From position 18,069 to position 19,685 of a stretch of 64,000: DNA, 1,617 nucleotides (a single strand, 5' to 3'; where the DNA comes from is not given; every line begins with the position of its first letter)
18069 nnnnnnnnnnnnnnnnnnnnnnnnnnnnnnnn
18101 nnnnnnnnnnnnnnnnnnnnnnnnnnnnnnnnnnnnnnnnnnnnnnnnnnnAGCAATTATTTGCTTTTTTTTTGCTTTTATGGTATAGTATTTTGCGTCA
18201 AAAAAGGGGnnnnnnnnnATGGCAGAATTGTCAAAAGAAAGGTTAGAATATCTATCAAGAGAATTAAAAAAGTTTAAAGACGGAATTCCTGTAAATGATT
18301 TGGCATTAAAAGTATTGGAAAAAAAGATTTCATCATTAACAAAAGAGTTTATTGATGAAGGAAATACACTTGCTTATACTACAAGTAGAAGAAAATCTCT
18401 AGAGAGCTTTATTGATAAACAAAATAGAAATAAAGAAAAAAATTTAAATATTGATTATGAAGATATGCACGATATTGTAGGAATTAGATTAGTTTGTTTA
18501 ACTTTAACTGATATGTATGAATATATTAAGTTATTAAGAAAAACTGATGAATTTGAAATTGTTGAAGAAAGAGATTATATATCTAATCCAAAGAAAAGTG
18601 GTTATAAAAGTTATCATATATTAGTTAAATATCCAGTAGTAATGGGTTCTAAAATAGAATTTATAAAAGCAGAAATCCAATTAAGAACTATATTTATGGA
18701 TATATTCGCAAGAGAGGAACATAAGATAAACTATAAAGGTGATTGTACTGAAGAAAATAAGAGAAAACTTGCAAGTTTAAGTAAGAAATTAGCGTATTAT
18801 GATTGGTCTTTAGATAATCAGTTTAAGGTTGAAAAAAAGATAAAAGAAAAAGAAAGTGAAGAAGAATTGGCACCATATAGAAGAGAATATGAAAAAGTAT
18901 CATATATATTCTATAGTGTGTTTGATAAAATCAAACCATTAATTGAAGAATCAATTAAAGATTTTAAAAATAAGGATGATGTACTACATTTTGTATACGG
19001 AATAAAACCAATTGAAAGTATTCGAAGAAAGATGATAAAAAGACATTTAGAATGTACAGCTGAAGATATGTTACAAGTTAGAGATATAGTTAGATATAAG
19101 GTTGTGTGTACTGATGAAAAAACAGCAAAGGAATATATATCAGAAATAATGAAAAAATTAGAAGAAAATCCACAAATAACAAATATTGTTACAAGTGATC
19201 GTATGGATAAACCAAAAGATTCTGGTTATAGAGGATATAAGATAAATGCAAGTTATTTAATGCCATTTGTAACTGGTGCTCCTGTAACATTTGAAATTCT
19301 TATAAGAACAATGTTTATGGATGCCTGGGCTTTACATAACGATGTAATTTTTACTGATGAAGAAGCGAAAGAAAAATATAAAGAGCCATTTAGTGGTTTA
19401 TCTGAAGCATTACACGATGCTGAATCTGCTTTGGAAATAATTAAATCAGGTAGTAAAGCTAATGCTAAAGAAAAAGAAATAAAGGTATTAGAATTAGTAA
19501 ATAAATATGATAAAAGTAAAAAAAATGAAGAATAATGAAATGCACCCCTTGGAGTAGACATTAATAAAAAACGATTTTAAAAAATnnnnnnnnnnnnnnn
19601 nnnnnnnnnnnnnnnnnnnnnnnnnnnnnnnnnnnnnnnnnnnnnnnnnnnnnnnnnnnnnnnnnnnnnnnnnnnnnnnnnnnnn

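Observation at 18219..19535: Protein with two tandem RelA/SpoT-type alarmone-synthetase domains, the second degenerate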

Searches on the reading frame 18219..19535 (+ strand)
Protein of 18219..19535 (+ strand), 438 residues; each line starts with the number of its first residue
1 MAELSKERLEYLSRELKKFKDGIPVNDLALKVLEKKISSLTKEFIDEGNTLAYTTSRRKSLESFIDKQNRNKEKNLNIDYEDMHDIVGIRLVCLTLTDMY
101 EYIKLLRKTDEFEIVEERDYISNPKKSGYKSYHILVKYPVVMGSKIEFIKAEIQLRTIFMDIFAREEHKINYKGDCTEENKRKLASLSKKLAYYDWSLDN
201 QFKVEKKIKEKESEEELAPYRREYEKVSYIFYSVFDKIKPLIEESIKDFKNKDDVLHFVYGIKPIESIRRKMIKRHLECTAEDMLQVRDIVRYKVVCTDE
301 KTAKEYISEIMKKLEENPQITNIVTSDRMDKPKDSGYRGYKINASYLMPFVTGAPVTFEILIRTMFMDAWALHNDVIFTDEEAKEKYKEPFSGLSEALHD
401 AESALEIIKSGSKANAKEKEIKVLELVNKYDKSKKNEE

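Call 3: search_protein_families(library=pfam, proteins=[window:18219-19535:+], max_evalue=1)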
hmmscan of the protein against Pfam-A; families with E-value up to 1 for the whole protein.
window:18219-19535:+ (438 aa): 1 family
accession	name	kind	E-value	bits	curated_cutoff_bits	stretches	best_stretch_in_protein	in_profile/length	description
PF04607.23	RelA_SpoT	-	9.1e-37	126.2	27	2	56-174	1-110/113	Region found in RelA / SpoT proteins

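Call 4: search_protein_families(library=ncbifam, proteins=[window:18219-19535:+], max_evalue=1)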
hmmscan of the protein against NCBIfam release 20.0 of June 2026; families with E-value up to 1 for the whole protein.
window:18219-19535:+ (438 aa): 3 families
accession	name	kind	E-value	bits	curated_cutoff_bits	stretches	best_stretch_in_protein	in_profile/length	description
NF053588.1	GTPPhKinYjbM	equivalog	7.4e-47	159.7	320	2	29-210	13-194/201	GTP diphosphokinase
TIGR00691.1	spoT_relA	subfamily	7.2e-09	34.5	499.2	1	32-225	187-371/687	RelA/SpoT family protein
NF008124.0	PRK10872.1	equivalog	6.1e-07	28.4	728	1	33-160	229-343/744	GTP diphosphokinase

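Call 5: find_homologous_proteins(query=window:18219-19535:+, max_evalue=0.001)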
Query window:18219-19535:+ (438 aa): 36 proteins with E <= 0.001 among 8000 candidates.
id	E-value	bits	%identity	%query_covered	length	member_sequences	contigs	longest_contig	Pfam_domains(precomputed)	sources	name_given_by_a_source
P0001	3.1e-280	947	100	100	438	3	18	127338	PF04607.24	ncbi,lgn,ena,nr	ncbi:MAG: hypothetical protein IJH20_02250 [Bacilli bacterium]|nr:hypothetical protein [Bacilli bact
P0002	1.4e-257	872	90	100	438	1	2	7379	PF04607.24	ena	-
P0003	1.6e-186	638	67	100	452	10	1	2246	PF04607.24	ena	-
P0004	4.6e-175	601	65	99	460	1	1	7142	PF04607.24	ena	-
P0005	1.8e-168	579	65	99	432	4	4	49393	PF04607.24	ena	-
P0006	3.7e-113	397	49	93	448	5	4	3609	PF04607.24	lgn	-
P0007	2.2e-112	394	49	94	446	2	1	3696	PF04607.24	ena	-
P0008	5.7e-111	389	47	93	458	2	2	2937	PF04607.24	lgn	-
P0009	3.1e-108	380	47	98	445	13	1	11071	PF04607.24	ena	-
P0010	5.8e-107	376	47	85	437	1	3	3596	PF04607.24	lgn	-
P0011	2.6e-105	371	47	94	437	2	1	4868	PF04607.24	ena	-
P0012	1.2e-102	362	44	93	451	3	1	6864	PF04607.24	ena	-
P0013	1.1e-100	356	43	96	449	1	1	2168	PF04607.24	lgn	-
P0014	2.5e-97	345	43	93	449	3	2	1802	PF04607.24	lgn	-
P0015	2.6e-89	318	43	92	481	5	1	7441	PF04607.24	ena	-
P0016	4.5e-89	317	42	94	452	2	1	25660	PF04607.24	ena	-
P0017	2.9e-88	315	41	94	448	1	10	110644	PF04607.24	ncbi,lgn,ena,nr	ncbi:MAG: hypothetical protein J6O56_05780 [Bacilli bacterium]|nr:hypothetical protein [Bacilli bact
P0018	5.4e-88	314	42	94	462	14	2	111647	PF04607.24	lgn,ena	-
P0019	1.3e-87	313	42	99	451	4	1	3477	PF04607.24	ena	-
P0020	8.8e-81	290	40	93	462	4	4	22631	PF04607.24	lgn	-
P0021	2.2e-78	282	44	72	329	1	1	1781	PF04607.24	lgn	-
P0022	3.2e-78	282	39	92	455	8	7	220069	PF04607.24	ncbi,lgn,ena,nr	ncbi:MAG: hypothetical protein J6O62_03705 [Bacilli bacterium]|nr:hypothetical protein [Bacilli bact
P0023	2.2e-77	279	39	98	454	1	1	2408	PF04607.24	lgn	-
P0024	2.4e-77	279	38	95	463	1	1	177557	PF04607.24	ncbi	-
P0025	2.7e-72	262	38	97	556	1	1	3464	PF04607.24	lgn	-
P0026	2.2e-67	246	36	93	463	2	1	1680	PF04607.24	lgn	-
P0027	3.8e-48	183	35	89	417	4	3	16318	PF04607.24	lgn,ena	-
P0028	5.8e-43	165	29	86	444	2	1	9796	PF04607.24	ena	-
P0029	1.1e-42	165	32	85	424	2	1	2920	PF04607.24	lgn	-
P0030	1.3e-40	158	30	76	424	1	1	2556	PF04607.24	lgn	-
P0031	2.4e-40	157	28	96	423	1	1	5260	PF04607.24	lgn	-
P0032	4.2e-39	153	33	81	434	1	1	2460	PF04607.24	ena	-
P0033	3.4e-38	150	31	78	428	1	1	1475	PF04607.24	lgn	-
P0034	2.2e-33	134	39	42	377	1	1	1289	PF04607.24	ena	-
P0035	1.7e-20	92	36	38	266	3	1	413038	PF04607.24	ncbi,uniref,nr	ncbi:GTP pyrophosphokinase family protein [Tumebacillus sp. DT12]|uniref:GTP pyrophosphokinase famil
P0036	1.4e-7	49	32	26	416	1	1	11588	PF13431.13,PF04607.24,PF00515.35,PF13424.13,PF13181.13,PF07719.24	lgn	-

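Call 10: search_solved_structures(query=window:18219-19535:+, max_evalue=0.01, show_alignments=2)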
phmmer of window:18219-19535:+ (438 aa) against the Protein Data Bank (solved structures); distinct sequences matched with E-value up to 0.01: 15.
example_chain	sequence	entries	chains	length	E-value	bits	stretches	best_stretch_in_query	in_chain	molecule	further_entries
6fgk_A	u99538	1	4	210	7.1e-32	114.1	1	4-175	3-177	GTP pyrophosphokinase YwaC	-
3l9d_A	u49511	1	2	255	1.2e-27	100.2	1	34-202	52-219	Putative GTP pyrophosphokinase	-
6fgj_A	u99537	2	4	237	5.3e-27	98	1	27-184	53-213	GTP pyrophosphokinase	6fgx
6ewz_A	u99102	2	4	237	5.8e-27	97.9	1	27-184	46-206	GTP pyrophosphokinase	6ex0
2be3_A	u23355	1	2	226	3.8e-24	88.6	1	33-193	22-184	GTP pyrophosphokinase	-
5f2v_V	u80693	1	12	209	6.2e-24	87.9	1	30-195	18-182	GTP pyrophosphokinase YjbM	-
5ded_D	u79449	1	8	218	6.4e-24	87.9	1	30-195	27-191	GTP pyrophosphokinase YjbM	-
5dec_A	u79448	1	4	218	7.1e-24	87.7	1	30-195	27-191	GTP pyrophosphokinase YjbM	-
5xnx_A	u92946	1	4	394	0.00011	24.5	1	78-141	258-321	Bifunctional (p)ppGpp synthase/hydrolase RelA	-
9s6k_B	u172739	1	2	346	0.00012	24.4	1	32-161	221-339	GTP pyrophosphokinase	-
5iqr_8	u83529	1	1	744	0.00013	24.2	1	73-155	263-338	GTP pyrophosphokinase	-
5kps_A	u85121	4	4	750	0.00014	24.2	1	73-155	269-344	GTP pyrophosphokinase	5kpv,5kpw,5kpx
5l3p_z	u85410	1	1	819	0.00016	24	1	73-155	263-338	GTP pyrophosphokinase,GTP pyrophosphokinase,GTP pyrophosphokinase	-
8fr8_I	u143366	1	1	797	0.00028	23.2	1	78-146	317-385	GTP pyrophosphokinase RelA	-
1vj7_A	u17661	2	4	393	0.0072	18.5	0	44-139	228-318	Bifunctional RELA/SPOT | Bifunctional (p)ppGpp synthase/hydrolase RelA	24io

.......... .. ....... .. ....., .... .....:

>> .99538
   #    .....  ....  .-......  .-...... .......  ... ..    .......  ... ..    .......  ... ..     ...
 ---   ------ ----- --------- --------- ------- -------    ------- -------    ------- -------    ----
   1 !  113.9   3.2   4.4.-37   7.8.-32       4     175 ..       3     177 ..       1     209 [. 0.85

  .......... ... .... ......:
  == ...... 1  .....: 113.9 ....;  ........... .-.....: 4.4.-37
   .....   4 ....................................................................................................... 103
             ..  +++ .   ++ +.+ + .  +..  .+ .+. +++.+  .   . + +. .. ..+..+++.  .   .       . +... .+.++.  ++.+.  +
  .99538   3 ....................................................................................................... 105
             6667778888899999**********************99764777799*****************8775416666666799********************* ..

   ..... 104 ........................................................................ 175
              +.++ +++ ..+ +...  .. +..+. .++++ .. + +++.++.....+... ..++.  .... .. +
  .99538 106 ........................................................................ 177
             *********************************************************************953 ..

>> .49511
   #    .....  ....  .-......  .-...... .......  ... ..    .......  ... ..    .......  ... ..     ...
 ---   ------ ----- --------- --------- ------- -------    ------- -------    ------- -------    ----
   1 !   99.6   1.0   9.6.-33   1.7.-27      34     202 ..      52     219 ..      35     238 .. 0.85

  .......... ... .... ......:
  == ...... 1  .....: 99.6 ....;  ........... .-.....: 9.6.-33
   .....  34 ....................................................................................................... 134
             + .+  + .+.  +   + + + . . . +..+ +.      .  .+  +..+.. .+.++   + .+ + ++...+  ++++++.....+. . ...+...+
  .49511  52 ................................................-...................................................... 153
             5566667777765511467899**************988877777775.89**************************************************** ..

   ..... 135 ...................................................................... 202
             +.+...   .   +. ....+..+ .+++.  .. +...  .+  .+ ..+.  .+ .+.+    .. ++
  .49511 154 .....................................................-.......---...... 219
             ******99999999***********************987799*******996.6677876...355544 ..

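Call 12: find_related_loci(query=A1, collection=genome_contigs, flank=6000)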
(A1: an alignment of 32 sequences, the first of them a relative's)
Query A1 (438 aa) in genome_contigs; peptide patterns used: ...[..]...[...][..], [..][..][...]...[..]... (x = any residue, [..] = any of these).
600 stretches matched a pattern (row limit reached: there are more); 591 encode a relative of the query (tblastn E <= 1e-3); the best 80 are kept; 80 distinct loci.
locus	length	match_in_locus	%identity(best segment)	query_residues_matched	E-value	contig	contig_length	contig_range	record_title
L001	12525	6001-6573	37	18-203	2e-30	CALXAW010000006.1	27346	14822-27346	MAG: uncultured Clostridia bacterium isolate BRZ_CN__bin24 genome assembly, contig: BRZ_CN__NODE_2383_length_27346_cov_5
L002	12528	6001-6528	37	1-371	3e-30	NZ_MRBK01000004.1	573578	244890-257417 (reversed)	Bacillus swezeyi strain NRRL B-41294 Bacillus_sp_NRRL_B_41294_contig_4, whole genome shotgun sequence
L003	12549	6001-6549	40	27-371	9e-30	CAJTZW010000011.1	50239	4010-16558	MAG TPA_asm: uncultured Bacilli bacterium isolate MGBC122606 genome assembly, contig: MGBC122606.11, whole genome shotgu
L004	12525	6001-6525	39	4-378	2e-29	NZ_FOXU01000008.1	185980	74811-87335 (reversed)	Psychrobacillus psychrotolerans strain DSM 11706, whole genome shotgun sequence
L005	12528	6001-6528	38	25-371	5e-29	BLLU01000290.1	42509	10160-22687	Lachnospiraceae bacterium IMSAGC_003 DNA, IMSAGC_003_contig_290, whole genome shotgun sequence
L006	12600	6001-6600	37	15-371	1e-28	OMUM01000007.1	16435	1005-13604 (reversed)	uncultured bacterium isolate hRUG889 genome assembly, contig: NODE_4634_length_16435_cov_31.6261, whole genome shotgun s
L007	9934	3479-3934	42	27-371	6e-29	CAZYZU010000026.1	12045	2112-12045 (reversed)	MAG TPA_asm: uncultured Muribaculaceae bacterium isolate SRP192927_co8_46 genome assembly, contig: NODE_4913_length_1204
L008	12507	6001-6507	39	10-371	3e-28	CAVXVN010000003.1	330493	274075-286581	MAG: uncultured Bacillaceae bacterium isolate MFD06298.bin.2.69 genome assembly, contig: contig_153, whole genome shotgu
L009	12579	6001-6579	37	7-371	1e-28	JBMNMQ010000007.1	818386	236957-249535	MAG: Anaerovoracaceae bacterium isolate SBF912LR0HQ0010 contig_55923, whole genome shotgun sequence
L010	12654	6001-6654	36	15-223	1e-28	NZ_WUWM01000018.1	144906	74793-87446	Paenibacillus puerhi strain SJY2 Scaffold18, whole genome shotgun sequence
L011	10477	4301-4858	35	15-371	2e-28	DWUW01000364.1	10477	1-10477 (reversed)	MAG TPA_asm: Candidatus Eisenbergiella stercorigallinarum isolate ChiHjej8B7-25341 ChiHjej8B7M5__C599979_L10477_SAMN0800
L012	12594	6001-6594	35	28-371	2e-28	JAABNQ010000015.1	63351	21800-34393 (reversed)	Bacillus sp. HF117_J1_D NODE_39_length_63351_cov_41.771897, whole genome shotgun sequence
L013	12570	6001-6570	37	29-371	6e-28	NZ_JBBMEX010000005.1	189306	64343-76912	Maccoyibacter intestinihominis strain CLA-AA-H185 CLAAAH185_contig_5_length_189306, whole genome shotgun sequence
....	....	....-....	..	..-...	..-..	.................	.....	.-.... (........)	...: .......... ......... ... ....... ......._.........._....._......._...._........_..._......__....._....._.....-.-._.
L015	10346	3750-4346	36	19-371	5e-28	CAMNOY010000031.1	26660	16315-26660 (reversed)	MAG: uncultured Lachnospiraceae bacterium isolate SRR873597_bin.12_metaWRAP_v1.3_MAG genome assembly, contig: NODE.3835_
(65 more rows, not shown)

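Call 13: find_encoding_contigs(protein=P0017, flank=6000, max_places=2)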
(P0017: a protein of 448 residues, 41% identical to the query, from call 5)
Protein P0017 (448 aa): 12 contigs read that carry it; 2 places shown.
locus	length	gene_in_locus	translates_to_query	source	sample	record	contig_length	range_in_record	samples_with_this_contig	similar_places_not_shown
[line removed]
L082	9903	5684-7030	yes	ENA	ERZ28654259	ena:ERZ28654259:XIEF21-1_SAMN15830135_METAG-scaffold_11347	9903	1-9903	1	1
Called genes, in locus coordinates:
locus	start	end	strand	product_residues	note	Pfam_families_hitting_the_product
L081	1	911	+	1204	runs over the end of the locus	PF00112:Peptidase_C1 (faint), PF09479:Flg_new (weak), PF18998:Flg_new_2 (faint), PF09479:Flg_new, PF00404:Dockerin_1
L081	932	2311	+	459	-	PF12733:Cadherin-like (weak)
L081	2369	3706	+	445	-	PF21799:MurD-like_N (weak), PF08245:Mur_ligase_M, PF02875:Mur_ligase_C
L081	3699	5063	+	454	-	PF01225:Mur_ligase, PF08245:Mur_ligase_M, PF02875:Mur_ligase_C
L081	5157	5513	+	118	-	-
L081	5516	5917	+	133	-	PF00072:Response_reg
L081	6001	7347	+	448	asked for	PF04607:RelA_SpoT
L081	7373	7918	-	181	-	PF18955:DUF5698, PF10035:DUF2179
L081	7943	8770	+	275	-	PF07934:OGG_N, PF00730:HhH-GPD (weak)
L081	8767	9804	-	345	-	PF03845:Spore_permease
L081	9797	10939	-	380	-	PF25198:Spore_GerAC_N, PF05504:Spore_GerAC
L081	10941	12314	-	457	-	PF03323:GerA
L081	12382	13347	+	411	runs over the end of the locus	PF01938:TRAM, PF05958:tRNA_U5-meth_tr, PF02475:TRM5-TYW2_MTfase (weak), PF05175:MTS, PF03602:Cons_hypoth95 (weak), PF09445:Methyltransf_15, PF13847:Methyltransf_31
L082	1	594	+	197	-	?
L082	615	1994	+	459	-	PF12733:Cadherin-like (weak)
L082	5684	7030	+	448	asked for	PF04607:RelA_SpoT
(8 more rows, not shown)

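Call 14: find_encoding_contigs(protein=P0022, flank=6000, max_places=2)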
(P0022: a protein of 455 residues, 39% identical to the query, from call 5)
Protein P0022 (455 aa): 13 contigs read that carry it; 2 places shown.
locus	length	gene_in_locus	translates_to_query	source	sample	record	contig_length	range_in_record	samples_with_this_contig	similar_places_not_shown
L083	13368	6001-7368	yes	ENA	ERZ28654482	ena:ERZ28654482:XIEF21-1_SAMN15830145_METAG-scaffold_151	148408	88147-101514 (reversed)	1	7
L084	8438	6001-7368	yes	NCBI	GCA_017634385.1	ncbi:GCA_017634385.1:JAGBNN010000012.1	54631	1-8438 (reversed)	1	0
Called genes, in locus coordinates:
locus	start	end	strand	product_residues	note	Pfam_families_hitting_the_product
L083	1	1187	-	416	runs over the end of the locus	PF13439:Glyco_transf_4, PF13579:Glyco_trans_4_4, PF00534:Glycos_transf_1, PF13692:Glyco_trans_1_4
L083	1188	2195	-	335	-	PF03706:LPG_synthase_TM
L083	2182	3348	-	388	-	PF00162:PGK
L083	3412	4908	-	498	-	PF16403:Bact_surface_Ig-like, PF02368:Big_2, PF26918:Ig_Eae (weak)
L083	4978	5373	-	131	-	-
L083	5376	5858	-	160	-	-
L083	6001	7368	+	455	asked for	PF04607:RelA_SpoT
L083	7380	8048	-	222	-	PF02661:Fic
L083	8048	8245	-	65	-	-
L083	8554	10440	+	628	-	-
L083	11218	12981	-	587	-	PF00239:Resolvase, PF07508:Recombinase, PF13408:Zn_ribbon_recom (faint)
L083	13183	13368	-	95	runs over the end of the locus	-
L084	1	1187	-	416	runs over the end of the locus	PF13439:Glyco_transf_4, PF13579:Glyco_trans_4_4, PF00534:Glycos_transf_1, PF13692:Glyco_trans_1_4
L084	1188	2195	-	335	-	PF03706:LPG_synthase_TM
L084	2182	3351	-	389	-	PF00162:PGK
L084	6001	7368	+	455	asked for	PF04607:RelA_SpoT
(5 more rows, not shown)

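Call 15: find_encoding_contigs(protein=P0024, flank=6000, max_places=2)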
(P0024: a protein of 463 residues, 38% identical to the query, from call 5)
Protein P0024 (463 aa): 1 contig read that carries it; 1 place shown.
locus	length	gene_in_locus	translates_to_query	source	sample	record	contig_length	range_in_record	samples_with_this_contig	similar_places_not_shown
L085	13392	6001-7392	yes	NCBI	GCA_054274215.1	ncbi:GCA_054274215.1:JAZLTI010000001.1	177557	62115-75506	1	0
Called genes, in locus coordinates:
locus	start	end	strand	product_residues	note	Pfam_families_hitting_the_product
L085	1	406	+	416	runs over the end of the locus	PF05193:Peptidase_M16_C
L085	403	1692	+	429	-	PF00675:Peptidase_M16, PF05193:Peptidase_M16_C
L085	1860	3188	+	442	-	PF21799:MurD-like_N (weak), PF08245:Mur_ligase_M, PF02875:Mur_ligase_C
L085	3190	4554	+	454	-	PF01225:Mur_ligase, PF08245:Mur_ligase_M, PF02875:Mur_ligase_C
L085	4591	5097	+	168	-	PF13306:LRR_5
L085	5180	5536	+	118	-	-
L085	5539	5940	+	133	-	PF00072:Response_reg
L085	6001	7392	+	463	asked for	PF04607:RelA_SpoT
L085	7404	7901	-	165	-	PF18955:DUF5698, PF10035:DUF2179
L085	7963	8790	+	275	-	PF07934:OGG_N, PF00730:HhH-GPD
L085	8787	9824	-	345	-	PF03845:Spore_permease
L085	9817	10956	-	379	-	PF25198:Spore_GerAC_N, PF05504:Spore_GerAC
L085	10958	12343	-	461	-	PF03323:GerA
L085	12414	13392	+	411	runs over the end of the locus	PF01938:TRAM, PF05958:tRNA_U5-meth_tr, PF02475:TRM5-TYW2_MTfase (weak), PF03602:Cons_hypoth95, PF05175:MTS, PF09445:Methyltransf_15, PF13847:Methyltransf_31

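Call 16: find_encoding_contigs(protein=P0027, flank=6000, max_places=2)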
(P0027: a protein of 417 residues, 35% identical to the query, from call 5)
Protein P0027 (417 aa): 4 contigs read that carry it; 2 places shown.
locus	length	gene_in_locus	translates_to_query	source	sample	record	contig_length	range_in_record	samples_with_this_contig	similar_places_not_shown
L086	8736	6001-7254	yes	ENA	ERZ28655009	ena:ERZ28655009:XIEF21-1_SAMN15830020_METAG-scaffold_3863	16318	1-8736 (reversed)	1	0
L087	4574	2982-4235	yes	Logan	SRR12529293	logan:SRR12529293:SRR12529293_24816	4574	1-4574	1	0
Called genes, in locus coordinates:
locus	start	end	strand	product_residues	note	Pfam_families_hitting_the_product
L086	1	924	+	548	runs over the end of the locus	PF12706:Lactamase_B_2, PF07521:RMMBL (faint), PF22505:RNase_J_b_CASP, PF17770:RNase_J_C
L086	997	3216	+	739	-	PF13491:FtsK_4TM (weak), PF17854:FtsK_alpha, PF01580:FtsK_SpoIIIE, PF09397:FtsK_gamma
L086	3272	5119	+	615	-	PF14903:WG_beta_rep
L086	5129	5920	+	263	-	-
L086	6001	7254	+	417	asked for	PF04607:RelA_SpoT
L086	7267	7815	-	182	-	PF18955:DUF5698, PF10035:DUF2179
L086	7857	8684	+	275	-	PF07934:OGG_N, PF00730:HhH-GPD (weak)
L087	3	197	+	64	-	?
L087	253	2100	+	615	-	PF14903:WG_beta_rep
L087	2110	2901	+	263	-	-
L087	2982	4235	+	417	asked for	PF04607:RelA_SpoT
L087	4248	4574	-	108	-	?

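Call 17: find_encoding_contigs(protein=P0028, flank=6000, max_places=2)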
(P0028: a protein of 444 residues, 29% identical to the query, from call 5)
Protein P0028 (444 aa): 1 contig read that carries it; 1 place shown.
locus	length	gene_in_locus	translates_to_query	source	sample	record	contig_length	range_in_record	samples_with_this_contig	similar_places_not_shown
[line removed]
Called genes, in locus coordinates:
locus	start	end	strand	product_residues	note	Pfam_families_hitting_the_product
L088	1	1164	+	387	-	?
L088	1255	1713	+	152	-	PF04892:VanZ-LLP1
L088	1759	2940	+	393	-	-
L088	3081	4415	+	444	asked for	PF04607:RelA_SpoT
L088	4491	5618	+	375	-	PF00266:Aminotran_5, PF00155:Aminotran_1_2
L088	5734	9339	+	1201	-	PF01832:Glucosaminidase (weak), PF16403:Bact_surface_Ig-like, PF07523:Big_3 (weak), PF16403:Bact_surface_Ig-like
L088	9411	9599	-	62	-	PF06902:Fer4_19 (weak), PF00037:Fer4 (faint), PF13459:Fer4_15, PF13370:Fer4_13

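Call 18: find_encoding_contigs(protein=P0031, flank=6000, max_places=2)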
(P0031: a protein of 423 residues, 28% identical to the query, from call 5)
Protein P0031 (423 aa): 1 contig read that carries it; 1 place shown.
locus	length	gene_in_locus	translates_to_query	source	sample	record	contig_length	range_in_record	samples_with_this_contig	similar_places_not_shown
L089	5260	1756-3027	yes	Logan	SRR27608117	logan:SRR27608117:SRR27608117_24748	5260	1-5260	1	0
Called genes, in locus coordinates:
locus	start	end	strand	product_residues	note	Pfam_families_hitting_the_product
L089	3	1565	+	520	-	?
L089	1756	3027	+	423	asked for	PF04607:RelA_SpoT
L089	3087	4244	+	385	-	PF00768:Peptidase_S11, PF13354:Beta-lactamase2, PF07943:PBP5_C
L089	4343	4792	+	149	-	-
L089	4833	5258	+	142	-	?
